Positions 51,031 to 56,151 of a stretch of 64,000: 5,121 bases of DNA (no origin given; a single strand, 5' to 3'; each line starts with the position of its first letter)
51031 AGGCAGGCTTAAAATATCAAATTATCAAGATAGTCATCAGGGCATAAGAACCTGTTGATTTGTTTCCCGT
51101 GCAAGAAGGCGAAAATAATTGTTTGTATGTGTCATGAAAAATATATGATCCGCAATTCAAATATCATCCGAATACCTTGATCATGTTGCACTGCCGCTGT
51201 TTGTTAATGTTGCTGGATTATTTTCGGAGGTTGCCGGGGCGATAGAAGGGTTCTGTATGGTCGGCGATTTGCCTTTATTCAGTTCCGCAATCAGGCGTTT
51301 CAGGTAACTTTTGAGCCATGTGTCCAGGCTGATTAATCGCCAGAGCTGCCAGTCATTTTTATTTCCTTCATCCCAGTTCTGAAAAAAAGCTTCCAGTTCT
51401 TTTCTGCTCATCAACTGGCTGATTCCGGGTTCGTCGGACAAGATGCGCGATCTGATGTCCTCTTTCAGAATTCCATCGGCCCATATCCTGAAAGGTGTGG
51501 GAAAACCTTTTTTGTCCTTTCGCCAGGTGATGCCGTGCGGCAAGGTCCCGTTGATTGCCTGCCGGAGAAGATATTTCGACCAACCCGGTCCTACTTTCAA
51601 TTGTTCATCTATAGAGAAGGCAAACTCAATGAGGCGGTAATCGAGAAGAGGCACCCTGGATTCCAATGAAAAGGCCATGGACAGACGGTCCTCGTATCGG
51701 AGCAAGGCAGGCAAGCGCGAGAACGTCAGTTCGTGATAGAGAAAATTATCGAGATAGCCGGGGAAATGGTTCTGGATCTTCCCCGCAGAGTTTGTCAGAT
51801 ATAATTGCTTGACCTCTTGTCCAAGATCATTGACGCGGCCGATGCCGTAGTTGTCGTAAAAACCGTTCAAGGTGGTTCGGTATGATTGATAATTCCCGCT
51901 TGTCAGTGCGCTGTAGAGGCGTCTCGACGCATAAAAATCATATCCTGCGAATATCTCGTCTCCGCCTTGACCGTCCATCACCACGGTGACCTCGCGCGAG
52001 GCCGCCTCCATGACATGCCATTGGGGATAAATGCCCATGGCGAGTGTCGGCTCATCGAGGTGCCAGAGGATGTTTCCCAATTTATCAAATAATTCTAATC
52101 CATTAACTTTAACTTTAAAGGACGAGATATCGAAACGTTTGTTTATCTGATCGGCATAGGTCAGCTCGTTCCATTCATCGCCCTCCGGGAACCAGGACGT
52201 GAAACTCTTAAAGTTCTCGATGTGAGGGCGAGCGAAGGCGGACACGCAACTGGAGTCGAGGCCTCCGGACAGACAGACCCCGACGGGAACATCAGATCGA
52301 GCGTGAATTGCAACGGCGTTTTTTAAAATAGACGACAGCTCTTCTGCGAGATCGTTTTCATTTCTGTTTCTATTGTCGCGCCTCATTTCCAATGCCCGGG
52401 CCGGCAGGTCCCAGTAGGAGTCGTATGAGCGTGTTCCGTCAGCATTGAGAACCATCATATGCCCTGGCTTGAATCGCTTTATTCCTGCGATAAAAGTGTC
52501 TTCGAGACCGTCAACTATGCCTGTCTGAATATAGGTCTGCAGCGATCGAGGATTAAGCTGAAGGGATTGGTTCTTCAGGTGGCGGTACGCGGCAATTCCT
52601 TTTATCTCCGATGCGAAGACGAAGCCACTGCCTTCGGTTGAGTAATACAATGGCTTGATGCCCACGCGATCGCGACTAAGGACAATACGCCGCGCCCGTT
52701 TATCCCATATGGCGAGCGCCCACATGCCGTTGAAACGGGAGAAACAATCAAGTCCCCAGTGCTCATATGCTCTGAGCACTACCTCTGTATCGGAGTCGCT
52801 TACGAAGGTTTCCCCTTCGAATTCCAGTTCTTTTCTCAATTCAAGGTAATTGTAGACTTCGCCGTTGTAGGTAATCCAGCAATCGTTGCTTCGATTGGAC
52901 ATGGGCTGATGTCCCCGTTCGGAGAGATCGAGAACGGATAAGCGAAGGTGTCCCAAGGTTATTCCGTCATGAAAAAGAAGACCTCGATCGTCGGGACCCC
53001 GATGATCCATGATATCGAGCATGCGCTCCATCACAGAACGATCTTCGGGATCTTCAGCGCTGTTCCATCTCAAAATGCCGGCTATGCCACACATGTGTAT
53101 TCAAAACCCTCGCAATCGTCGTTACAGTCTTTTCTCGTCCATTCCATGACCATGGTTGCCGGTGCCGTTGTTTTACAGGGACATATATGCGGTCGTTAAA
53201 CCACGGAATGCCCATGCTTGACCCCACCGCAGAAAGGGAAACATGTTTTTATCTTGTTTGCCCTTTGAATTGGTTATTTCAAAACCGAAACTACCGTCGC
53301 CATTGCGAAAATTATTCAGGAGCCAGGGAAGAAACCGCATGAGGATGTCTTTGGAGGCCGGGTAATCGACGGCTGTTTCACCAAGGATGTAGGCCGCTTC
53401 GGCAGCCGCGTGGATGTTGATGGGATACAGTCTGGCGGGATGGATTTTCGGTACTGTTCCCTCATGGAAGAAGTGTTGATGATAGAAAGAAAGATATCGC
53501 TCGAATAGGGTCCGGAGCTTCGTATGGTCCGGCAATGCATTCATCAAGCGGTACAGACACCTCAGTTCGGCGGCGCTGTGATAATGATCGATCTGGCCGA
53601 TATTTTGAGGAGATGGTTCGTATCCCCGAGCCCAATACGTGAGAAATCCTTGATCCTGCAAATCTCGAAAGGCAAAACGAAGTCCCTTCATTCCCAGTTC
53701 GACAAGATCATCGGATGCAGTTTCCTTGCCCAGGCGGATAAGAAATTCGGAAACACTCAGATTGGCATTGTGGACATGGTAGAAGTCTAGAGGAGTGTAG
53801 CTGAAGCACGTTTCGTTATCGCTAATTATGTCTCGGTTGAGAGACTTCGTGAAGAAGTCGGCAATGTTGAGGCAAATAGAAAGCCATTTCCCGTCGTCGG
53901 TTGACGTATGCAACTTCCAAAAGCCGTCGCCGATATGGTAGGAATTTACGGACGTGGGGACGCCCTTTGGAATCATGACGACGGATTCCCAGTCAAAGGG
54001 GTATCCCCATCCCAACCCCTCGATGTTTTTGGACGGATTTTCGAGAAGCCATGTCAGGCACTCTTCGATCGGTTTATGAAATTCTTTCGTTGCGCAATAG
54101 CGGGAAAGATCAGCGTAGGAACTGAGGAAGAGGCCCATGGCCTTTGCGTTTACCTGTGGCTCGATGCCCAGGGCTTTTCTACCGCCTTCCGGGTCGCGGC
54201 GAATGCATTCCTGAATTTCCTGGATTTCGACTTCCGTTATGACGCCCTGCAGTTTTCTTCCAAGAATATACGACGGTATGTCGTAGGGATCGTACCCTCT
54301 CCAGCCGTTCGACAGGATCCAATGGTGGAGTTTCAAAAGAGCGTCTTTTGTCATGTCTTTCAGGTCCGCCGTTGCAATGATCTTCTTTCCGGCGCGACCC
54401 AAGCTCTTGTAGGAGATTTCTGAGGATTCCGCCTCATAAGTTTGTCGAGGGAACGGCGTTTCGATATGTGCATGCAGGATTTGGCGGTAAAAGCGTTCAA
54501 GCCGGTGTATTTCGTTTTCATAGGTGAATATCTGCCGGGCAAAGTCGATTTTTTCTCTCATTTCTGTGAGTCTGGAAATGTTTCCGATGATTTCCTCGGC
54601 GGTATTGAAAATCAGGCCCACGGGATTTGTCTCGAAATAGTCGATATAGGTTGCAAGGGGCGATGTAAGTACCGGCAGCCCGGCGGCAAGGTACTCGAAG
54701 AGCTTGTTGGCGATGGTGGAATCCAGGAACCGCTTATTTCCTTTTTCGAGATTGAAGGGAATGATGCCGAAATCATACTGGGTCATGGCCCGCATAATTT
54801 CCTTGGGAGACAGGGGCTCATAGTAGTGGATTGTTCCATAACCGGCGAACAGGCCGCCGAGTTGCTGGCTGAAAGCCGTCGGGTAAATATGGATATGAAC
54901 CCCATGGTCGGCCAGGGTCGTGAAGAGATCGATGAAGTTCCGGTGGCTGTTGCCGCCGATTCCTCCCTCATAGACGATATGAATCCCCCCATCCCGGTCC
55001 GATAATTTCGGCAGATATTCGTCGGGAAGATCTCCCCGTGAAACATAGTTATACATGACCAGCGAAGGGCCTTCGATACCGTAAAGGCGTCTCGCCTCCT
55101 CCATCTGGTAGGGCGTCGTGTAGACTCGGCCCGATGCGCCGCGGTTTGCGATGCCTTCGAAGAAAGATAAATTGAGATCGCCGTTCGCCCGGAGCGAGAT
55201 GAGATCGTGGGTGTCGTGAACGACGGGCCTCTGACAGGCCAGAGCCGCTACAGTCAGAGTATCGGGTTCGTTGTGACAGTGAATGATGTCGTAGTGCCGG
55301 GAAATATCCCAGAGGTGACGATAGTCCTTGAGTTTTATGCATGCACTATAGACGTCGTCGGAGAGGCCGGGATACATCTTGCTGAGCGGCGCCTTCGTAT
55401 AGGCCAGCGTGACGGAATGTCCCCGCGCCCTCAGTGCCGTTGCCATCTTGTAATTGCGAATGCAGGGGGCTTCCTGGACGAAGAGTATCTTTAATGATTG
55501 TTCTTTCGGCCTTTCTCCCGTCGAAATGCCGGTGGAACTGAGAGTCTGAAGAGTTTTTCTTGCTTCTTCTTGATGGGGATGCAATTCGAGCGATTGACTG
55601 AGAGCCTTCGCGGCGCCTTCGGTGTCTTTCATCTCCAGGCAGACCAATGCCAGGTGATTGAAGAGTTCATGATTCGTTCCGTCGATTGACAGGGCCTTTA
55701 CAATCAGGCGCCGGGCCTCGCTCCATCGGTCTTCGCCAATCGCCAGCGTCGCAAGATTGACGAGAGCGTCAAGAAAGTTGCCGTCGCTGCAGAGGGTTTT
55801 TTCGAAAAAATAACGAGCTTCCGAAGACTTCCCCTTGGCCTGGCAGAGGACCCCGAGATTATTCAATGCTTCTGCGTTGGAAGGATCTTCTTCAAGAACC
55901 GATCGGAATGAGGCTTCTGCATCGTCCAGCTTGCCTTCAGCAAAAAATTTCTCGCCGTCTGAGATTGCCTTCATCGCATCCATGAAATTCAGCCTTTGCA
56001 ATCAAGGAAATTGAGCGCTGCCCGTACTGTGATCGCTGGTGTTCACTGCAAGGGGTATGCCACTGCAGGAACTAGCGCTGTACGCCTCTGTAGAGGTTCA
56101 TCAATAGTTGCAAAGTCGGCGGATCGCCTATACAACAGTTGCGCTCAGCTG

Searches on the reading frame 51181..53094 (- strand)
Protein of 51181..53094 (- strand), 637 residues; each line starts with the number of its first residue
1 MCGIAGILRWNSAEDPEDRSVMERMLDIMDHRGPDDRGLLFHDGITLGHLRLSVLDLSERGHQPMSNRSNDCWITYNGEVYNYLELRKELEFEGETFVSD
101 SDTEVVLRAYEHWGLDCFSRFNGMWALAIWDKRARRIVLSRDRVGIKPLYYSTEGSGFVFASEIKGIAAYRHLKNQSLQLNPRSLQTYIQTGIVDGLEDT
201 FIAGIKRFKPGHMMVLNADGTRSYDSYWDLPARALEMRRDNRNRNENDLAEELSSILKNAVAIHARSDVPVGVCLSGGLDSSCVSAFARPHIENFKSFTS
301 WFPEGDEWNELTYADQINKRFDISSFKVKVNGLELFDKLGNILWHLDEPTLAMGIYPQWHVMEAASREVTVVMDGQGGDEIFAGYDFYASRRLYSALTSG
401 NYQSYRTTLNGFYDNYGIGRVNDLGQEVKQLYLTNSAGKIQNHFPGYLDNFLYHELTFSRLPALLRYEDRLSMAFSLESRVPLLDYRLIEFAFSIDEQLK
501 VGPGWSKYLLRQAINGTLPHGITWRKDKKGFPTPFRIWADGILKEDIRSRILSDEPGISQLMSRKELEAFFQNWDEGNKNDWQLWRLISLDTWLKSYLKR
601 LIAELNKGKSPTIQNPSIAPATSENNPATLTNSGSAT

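Call 19: search_protein_families(library=pfam, proteins=[window:51181-53094:-], max_evalue=0.001)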
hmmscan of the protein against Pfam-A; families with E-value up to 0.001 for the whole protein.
window:51181-53094:- (637 aa): 3 families
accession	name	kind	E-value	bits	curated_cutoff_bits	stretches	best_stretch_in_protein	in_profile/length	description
PF00733.27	Asn_synthase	-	1.6e-74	252.1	21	1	253-595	2-354/354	Asparagine synthase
PF13537.11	GATase_7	-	7e-46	155.7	25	1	49-168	1-122/123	Glutamine amidotransferase domain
PF13522.11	GATase_6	-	5.8e-45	152.9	27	1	34-163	1-130/130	Glutamine amidotransferase domain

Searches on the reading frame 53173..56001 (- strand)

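Call 19: search_protein_families(library=pfam, proteins=[window:53173-56001:-], max_evalue=0.001)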
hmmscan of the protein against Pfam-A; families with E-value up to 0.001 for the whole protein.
window:53173-56001:- (942 aa): 15 families
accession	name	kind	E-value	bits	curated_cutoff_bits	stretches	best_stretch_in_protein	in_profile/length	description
PF14559.12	TPR_19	-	3.5e-14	53.3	25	2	20-63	2-45/68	Tetratricopeptide repeat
PF07719.23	TPR_2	-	3.9e-14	52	27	0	43-69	1-27/34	Tetratricopeptide repeat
PF00515.34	TPR_1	-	3.2e-13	49.3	27.8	0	43-70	1-28/34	Tetratricopeptide repeat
PF13431.12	TPR_17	-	1.7e-10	40.7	24.4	1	32-63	2-33/34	Tetratricopeptide repeat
PF13424.12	TPR_12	-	2.6e-10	40.8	30.1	1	28-70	29-72/77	Tetratricopeptide repeat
PF13439.12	Glyco_transf_4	-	2.1e-09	38.1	28.5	1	184-320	9-166/170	Glycosyltransferase Family 4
PF13432.12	TPR_16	-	2.6e-09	37.8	32.7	1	19-68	7-56/65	Tetratricopeptide repeat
PF13428.12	TPR_14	-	2.2e-08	34.4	23.5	0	116-151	6-41/44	Tetratricopeptide repeat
PF13524.12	Glyco_trans_1_2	-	2.8e-08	34.2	25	1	367-485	14-118/144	Glycosyl transferase-like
PF13579.12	Glyco_trans_4_4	-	8.3e-08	33.2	29.7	1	185-310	9-148/158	Glycosyl transferase 4-like domain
PF13414.12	TPR_11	-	1.3e-07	31.6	26.8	1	16-57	1-42/42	TPR repeat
PF04733.20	Coatomer_E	-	1.3e-06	28.6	21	0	23-64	215-258/290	Coatomer epsilon subunit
PF13181.12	TPR_8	-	4.8e-06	26.8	25.7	0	112-142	2-32/34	Tetratricopeptide repeat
PF23914.1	TPR_CcmH_CycH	-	2.2e-05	24.8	42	1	17-146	24-156/158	Cytochrome c-type biogenesis protein H TPR domain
PF13176.12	TPR_7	-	0.0003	21.1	27.9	0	45-73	1-31/36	Tetratricopeptide repeat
